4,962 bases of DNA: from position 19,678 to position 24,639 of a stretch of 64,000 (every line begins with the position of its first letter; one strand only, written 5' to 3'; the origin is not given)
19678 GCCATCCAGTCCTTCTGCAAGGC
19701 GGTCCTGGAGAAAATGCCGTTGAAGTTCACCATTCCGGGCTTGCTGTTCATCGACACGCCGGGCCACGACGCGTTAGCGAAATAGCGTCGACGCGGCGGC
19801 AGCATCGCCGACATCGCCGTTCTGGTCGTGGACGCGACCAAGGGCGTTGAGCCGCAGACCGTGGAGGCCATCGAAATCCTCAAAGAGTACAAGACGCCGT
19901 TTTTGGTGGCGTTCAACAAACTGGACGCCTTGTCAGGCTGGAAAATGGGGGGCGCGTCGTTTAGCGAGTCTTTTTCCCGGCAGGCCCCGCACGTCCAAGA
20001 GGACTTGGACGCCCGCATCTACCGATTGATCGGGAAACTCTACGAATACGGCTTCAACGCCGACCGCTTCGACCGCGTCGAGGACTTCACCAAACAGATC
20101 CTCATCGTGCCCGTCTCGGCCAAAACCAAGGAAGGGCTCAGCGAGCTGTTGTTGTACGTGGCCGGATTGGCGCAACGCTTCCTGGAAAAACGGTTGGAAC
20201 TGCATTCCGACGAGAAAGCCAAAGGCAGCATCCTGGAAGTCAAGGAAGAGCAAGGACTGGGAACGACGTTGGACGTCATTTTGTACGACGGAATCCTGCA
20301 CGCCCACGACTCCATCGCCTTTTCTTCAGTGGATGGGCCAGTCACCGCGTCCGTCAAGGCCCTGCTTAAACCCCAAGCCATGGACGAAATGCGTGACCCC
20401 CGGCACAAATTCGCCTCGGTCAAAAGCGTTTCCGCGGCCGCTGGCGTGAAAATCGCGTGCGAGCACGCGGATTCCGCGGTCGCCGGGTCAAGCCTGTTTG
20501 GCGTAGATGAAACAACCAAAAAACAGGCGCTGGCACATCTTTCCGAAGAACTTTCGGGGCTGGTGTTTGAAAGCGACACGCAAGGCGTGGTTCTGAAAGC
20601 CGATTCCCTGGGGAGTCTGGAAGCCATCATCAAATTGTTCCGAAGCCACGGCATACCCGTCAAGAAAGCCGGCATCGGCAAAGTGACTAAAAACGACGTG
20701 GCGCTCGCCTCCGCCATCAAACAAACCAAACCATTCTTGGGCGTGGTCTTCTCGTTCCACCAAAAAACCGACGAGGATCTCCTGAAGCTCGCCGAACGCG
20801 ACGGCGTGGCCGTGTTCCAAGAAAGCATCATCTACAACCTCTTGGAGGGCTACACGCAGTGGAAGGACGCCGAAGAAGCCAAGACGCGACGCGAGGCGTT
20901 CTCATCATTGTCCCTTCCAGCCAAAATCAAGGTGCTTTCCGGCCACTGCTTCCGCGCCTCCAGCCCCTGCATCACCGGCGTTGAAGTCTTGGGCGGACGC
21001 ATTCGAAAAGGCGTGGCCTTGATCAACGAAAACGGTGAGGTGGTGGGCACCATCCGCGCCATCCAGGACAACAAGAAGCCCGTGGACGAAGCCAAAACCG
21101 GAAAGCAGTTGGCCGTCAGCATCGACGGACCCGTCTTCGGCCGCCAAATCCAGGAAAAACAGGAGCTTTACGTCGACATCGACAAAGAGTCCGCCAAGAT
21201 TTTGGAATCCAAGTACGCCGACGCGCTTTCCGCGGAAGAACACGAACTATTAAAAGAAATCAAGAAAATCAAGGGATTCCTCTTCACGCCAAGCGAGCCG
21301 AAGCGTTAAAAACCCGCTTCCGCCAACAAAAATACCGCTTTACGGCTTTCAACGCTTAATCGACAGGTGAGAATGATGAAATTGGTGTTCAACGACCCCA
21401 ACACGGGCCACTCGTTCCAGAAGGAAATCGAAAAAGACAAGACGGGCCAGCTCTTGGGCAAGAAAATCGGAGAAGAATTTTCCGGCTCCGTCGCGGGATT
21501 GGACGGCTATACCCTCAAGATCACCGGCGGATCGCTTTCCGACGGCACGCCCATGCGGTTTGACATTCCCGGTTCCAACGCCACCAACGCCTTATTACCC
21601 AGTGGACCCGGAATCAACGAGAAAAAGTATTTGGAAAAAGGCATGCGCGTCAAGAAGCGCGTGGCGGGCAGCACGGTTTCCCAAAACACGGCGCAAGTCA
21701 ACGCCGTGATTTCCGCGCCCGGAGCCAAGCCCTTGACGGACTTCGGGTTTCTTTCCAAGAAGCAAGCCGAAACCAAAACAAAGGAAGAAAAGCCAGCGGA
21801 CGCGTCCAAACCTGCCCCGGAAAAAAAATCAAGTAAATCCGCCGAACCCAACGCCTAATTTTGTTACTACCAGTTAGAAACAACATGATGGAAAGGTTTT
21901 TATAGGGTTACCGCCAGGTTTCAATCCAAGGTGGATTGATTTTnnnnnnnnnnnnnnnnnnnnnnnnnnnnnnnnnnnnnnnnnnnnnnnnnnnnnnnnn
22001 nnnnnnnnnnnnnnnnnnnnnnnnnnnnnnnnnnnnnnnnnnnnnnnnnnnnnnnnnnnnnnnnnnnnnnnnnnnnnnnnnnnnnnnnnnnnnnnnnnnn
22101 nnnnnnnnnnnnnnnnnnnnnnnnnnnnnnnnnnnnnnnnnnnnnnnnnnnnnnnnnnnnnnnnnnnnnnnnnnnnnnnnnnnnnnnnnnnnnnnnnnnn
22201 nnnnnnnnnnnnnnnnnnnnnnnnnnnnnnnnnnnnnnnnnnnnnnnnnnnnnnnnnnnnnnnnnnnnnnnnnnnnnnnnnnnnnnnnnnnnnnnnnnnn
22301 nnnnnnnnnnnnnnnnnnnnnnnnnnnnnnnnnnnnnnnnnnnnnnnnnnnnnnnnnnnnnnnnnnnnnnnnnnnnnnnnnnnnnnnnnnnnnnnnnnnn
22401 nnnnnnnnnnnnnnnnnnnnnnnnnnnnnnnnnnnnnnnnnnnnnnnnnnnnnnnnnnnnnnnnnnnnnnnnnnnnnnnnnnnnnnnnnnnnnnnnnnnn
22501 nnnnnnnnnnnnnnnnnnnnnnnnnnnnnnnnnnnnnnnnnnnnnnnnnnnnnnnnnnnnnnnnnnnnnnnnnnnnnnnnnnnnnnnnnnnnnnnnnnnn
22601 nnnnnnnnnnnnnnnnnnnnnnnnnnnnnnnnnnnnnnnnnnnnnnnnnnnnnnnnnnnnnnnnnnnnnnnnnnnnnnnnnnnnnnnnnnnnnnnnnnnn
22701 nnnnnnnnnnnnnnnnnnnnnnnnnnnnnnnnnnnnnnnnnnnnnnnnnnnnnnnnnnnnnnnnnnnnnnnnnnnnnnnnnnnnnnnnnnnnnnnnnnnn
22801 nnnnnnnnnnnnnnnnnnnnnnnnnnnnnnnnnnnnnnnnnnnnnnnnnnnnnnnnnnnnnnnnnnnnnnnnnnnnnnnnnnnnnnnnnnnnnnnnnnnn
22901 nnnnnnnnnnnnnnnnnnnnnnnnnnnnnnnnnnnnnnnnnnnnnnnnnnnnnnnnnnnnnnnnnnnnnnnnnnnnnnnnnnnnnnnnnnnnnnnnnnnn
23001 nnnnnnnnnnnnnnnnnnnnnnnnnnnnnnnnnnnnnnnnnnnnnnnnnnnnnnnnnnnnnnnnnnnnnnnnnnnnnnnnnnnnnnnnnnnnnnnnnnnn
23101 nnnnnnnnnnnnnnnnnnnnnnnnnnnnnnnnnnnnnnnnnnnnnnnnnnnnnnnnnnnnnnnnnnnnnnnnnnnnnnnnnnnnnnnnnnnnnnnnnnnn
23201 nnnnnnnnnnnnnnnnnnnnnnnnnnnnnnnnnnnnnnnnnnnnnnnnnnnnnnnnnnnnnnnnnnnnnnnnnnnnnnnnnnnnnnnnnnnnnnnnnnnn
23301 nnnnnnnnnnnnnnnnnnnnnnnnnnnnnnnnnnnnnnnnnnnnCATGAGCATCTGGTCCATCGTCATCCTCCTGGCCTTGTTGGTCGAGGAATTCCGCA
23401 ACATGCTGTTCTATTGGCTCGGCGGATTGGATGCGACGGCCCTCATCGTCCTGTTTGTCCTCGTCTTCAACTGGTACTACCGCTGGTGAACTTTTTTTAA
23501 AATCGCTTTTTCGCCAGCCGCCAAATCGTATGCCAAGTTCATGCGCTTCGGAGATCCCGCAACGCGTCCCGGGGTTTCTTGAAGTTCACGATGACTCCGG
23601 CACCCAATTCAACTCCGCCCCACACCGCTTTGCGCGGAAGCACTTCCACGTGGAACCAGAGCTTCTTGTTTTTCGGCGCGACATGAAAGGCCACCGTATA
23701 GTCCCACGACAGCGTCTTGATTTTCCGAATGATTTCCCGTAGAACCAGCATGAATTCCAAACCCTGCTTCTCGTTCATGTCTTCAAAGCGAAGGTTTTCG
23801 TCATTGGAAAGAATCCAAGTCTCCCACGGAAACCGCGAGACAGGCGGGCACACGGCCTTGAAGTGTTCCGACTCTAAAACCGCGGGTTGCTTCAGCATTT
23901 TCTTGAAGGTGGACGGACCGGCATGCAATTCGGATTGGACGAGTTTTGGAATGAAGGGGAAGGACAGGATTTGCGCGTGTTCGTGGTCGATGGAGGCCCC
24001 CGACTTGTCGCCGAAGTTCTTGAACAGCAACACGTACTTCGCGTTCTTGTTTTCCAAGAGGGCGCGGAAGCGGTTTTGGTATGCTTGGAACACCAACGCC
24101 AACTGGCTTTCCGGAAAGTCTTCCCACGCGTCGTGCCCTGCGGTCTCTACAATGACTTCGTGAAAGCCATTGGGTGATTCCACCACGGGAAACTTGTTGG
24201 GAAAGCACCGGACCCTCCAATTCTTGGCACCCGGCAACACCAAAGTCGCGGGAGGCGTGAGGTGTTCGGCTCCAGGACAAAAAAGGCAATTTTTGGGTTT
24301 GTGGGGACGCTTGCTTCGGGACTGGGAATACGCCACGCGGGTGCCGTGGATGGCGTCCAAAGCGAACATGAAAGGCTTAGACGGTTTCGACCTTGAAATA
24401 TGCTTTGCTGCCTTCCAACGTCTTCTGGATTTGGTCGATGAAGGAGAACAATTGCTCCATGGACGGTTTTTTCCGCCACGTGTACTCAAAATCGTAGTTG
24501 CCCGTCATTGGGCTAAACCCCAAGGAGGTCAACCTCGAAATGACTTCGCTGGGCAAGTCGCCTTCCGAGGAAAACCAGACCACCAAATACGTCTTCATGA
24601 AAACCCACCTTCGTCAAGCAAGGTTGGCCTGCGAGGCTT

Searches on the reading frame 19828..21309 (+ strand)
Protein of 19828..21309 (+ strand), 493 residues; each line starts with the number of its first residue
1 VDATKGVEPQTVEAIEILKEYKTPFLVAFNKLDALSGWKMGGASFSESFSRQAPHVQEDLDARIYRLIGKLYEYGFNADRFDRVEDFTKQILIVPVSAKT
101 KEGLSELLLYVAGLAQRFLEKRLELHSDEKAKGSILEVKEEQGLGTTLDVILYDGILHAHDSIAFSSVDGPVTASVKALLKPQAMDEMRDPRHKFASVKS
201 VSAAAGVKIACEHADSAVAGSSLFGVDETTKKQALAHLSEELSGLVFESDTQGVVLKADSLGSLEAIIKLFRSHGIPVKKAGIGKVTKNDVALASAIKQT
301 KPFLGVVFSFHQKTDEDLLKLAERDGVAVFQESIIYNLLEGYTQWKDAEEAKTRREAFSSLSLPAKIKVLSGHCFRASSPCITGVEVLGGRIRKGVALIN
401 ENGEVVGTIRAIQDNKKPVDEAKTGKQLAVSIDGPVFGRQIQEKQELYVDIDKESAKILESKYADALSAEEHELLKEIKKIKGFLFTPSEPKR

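Call 80: search_protein_families(library=pfam, proteins=[window:19828-21309:+], max_evalue=0.00001)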
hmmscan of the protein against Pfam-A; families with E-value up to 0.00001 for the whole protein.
window:19828-21309:+ (493 aa): 3 families
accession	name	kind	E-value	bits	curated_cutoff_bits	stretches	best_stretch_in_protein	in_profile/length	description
PF14578.12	GTP_EFTU_D4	-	1.8e-27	95.5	23.8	1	364-448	2-86/86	Elongation factor Tu domain 4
PF11987.13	IF-2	-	1.4e-17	64.1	27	1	231-341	8-115/117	Translation-initiation factor 2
PF00009.33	GTP_EFTU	-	2.3e-09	37.5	26.5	1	2-113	101-184/188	Elongation factor Tu GTP binding domain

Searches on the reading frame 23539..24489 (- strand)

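Call 65: search_protein_families(library=pfam, proteins=[window:23539-24489:-], max_evalue=0.001)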
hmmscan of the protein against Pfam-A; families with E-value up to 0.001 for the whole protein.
window:23539-24489:- (316 aa): 4 families
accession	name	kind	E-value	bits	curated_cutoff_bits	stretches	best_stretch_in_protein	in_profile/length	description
PF16285.10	DUF4931_N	-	9.5e-09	35.8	24.1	1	95-177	40-121/124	Domain of unknown function (DUF4931) N-terminal domain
PF01087.27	GalP_UDP_transf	-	2.9e-06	28.3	22.1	1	103-181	105-184/184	Galactose-1-phosphate uridyl transferase, N-terminal domain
PF02744.22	GalP_UDP_tr_C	-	9.1e-06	25.9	29.2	1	162-283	11-117/165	Galactose-1-phosphate uridyl transferase, C-terminal domain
PF19327.4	Ap4A_phos_N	-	0.00094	19.2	23.1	0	139-183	122-166/177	Ap4A phosphorylase N-terminal domain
